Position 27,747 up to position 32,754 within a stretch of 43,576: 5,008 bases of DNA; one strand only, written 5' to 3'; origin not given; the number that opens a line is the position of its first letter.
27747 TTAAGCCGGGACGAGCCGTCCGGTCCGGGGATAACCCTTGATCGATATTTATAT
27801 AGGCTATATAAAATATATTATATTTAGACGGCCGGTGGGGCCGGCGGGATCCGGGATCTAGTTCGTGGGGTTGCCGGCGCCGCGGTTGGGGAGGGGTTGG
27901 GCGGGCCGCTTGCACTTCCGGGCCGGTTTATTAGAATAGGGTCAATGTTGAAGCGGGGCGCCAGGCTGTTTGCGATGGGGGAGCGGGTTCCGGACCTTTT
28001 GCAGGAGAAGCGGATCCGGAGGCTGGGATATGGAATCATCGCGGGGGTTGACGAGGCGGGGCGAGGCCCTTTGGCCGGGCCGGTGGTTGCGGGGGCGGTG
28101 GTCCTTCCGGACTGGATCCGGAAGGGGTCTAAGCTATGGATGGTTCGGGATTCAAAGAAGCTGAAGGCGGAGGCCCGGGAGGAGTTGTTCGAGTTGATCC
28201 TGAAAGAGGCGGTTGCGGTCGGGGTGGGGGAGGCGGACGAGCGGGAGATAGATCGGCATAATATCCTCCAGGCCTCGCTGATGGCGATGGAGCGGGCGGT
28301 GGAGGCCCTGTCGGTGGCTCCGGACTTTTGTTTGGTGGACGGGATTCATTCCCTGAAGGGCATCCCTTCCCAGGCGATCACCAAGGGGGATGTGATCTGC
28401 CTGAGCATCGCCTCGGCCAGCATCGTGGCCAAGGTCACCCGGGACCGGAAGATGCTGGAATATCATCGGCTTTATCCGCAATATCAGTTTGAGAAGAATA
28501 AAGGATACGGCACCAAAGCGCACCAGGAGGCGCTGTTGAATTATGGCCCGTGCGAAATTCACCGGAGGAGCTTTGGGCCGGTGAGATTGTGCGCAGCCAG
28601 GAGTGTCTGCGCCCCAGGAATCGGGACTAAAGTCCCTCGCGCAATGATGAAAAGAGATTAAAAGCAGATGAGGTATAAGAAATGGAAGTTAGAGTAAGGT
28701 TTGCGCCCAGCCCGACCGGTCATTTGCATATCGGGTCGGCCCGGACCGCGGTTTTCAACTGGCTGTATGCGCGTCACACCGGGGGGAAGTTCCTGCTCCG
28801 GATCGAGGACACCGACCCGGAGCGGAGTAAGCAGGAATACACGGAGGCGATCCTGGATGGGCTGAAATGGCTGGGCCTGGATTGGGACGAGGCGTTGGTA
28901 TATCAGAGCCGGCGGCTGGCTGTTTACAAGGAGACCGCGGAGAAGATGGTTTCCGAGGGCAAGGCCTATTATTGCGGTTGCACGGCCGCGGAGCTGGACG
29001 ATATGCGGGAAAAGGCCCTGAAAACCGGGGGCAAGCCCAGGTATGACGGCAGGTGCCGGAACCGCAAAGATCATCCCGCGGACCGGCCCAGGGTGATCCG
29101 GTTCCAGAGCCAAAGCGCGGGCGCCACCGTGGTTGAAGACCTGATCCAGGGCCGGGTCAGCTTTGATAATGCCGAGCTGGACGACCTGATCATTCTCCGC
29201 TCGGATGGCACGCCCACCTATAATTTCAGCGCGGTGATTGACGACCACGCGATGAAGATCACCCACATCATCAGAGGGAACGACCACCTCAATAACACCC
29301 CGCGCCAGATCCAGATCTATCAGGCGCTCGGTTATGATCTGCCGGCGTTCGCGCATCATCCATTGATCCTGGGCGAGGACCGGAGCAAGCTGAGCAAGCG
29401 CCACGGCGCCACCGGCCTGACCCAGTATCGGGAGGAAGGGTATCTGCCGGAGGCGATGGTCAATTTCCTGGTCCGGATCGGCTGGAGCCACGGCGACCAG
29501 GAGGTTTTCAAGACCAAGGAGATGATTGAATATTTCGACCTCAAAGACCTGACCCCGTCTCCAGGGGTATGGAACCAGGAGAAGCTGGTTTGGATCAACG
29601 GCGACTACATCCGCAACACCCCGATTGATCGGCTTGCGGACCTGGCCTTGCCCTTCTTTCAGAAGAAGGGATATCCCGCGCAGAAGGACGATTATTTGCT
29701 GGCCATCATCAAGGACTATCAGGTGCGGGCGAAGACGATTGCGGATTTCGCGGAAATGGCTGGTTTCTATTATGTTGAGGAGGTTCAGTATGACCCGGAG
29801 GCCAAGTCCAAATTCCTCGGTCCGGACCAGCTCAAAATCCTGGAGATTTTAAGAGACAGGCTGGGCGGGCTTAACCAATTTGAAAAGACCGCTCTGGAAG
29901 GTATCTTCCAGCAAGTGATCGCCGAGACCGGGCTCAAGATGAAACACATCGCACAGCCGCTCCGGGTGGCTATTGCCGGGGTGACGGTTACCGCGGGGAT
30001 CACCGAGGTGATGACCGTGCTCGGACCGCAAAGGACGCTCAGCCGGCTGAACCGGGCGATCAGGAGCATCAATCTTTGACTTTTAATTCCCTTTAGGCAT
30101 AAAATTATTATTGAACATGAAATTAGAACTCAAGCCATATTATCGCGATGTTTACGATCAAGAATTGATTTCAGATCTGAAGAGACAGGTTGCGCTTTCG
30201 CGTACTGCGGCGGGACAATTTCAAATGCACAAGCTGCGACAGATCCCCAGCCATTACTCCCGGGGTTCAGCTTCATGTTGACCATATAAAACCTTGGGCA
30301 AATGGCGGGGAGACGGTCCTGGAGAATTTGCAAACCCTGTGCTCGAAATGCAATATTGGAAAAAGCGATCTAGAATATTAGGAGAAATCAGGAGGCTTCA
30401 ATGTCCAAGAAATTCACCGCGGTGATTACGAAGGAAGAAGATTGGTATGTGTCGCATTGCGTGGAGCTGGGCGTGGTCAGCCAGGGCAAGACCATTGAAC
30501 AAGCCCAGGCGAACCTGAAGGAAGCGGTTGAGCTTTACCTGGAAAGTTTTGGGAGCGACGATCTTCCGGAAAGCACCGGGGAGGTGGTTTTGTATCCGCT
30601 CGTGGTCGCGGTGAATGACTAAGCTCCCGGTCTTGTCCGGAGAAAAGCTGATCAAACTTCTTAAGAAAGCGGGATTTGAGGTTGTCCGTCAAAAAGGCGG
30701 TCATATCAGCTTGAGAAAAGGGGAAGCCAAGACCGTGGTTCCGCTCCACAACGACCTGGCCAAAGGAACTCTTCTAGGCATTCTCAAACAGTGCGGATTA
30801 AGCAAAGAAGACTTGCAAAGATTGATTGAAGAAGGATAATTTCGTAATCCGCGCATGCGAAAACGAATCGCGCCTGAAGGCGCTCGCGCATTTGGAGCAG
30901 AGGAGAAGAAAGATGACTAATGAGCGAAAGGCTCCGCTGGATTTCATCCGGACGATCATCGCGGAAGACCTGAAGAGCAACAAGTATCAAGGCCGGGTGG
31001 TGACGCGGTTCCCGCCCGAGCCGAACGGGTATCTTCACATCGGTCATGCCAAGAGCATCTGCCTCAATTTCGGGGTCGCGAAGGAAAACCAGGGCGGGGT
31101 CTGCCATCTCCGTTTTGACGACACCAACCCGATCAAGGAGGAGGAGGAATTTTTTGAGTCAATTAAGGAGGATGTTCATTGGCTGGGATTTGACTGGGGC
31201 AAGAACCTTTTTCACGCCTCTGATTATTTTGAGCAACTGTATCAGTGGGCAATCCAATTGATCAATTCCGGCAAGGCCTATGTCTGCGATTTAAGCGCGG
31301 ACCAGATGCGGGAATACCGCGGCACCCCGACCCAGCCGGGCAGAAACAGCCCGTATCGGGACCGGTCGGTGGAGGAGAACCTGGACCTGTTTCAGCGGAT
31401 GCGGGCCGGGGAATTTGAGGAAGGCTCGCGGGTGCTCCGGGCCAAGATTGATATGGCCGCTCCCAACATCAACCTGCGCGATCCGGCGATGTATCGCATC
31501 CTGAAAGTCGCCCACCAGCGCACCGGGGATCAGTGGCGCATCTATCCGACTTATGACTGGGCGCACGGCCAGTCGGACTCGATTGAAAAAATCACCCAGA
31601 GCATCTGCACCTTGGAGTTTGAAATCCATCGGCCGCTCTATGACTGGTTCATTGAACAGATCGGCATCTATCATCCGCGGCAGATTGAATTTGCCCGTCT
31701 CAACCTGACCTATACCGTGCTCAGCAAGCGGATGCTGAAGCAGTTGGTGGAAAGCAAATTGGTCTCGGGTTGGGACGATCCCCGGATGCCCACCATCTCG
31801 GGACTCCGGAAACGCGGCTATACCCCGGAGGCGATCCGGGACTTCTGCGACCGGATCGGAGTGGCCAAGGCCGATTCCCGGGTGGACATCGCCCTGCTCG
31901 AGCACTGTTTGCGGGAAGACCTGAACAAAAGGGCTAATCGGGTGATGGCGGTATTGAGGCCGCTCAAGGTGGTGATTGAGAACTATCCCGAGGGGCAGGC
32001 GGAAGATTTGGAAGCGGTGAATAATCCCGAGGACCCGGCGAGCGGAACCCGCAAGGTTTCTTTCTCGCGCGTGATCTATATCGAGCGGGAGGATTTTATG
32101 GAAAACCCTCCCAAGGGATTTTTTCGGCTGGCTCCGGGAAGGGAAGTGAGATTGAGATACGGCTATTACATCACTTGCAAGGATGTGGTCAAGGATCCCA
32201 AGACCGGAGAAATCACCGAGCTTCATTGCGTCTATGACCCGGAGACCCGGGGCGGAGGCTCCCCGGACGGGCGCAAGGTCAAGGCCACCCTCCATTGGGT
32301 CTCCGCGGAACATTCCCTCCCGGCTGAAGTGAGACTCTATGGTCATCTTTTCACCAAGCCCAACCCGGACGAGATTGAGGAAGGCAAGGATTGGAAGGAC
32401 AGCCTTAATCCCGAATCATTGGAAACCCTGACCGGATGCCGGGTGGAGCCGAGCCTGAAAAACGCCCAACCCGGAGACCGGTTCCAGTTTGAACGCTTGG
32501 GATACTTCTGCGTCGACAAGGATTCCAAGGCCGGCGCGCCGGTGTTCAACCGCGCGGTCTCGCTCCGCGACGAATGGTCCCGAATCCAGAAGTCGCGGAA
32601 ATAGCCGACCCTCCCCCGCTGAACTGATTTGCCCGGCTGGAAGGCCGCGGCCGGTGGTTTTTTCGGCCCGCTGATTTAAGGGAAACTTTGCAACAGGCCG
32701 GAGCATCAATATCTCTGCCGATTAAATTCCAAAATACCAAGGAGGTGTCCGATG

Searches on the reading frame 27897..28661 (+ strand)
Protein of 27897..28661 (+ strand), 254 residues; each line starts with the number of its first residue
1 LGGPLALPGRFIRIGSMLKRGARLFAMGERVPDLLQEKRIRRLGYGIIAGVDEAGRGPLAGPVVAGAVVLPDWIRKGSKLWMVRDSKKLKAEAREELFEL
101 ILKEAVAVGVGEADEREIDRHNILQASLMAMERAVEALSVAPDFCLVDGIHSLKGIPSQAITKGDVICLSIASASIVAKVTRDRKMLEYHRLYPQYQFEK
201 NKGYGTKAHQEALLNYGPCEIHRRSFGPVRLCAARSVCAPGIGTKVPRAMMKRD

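Call 24: search_protein_families(library=pfam, proteins=[window:27897-28661:+], max_evalue=0.001)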
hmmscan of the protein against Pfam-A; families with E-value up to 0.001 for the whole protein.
window:27897-28661:+ (254 aa): 1 family
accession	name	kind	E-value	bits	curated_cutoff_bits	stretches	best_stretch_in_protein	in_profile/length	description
PF01351.25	RNase_HII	-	3.3e-43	148.4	25.8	1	49-227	1-197/199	Ribonuclease HII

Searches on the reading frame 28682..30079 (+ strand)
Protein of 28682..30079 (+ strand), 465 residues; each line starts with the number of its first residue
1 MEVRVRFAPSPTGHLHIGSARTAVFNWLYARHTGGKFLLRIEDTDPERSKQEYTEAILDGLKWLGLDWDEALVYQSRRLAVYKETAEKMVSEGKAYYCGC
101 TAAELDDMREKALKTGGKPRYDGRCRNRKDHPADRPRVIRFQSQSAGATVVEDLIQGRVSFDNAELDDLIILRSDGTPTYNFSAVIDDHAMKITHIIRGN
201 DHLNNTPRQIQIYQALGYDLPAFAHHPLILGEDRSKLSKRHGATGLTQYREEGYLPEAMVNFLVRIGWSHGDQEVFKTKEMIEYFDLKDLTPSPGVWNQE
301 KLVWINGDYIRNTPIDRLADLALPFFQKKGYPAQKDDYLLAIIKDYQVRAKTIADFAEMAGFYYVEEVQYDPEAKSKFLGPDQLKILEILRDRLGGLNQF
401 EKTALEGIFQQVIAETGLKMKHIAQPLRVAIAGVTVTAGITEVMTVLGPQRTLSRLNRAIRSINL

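Call 24: search_protein_families(library=pfam, proteins=[window:28682-30079:+], max_evalue=0.001)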
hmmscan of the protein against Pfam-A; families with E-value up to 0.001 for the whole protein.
window:28682-30079:+ (465 aa): 2 families
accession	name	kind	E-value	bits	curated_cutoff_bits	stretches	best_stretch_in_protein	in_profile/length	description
PF00749.27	tRNA-synt_1c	-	4.5e-105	351.5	23.4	1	2-304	1-314/314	tRNA synthetases class I (E and Q), catalytic domain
PF19269.4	Anticodon_2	-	2.2e-35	122.6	23.6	1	317-460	1-141/141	Anticodon binding domain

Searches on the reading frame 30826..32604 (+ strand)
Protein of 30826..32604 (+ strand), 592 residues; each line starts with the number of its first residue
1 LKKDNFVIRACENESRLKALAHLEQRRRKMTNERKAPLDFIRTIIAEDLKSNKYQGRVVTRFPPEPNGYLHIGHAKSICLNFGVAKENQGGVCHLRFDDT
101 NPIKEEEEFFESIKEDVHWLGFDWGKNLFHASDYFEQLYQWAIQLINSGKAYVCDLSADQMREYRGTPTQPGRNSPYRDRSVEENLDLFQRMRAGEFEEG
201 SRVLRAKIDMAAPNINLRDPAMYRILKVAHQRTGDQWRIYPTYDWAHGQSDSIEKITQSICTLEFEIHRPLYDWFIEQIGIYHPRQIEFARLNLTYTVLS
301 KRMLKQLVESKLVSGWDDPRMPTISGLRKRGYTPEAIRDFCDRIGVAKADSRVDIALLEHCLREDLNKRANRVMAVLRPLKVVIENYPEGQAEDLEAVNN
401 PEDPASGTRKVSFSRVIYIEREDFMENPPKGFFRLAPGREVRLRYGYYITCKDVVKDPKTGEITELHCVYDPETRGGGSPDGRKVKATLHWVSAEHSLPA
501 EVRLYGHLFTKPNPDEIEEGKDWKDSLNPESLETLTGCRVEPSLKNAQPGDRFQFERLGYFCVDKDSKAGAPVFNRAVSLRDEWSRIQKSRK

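Call 24: search_protein_families(library=pfam, proteins=[window:30826-32604:+], max_evalue=0.001)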
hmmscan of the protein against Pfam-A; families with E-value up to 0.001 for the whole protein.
window:30826-32604:+ (592 aa): 3 families
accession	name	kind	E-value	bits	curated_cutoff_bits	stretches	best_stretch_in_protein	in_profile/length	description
PF00749.27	tRNA-synt_1c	-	2.3e-104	349.1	23.4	1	58-367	2-313/314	tRNA synthetases class I (E and Q), catalytic domain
PF03950.23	tRNA-synt_1c_C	-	5.2e-31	107.2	23.9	1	370-471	1-91/91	tRNA synthetases class I (E and Q), anti-codon binding domain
PF20974.2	tRNA-synt_1c_C2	-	3.7e-26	92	23.9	1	488-564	1-69/69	tRNA synthetases class I (E and Q), anti-codon binding domain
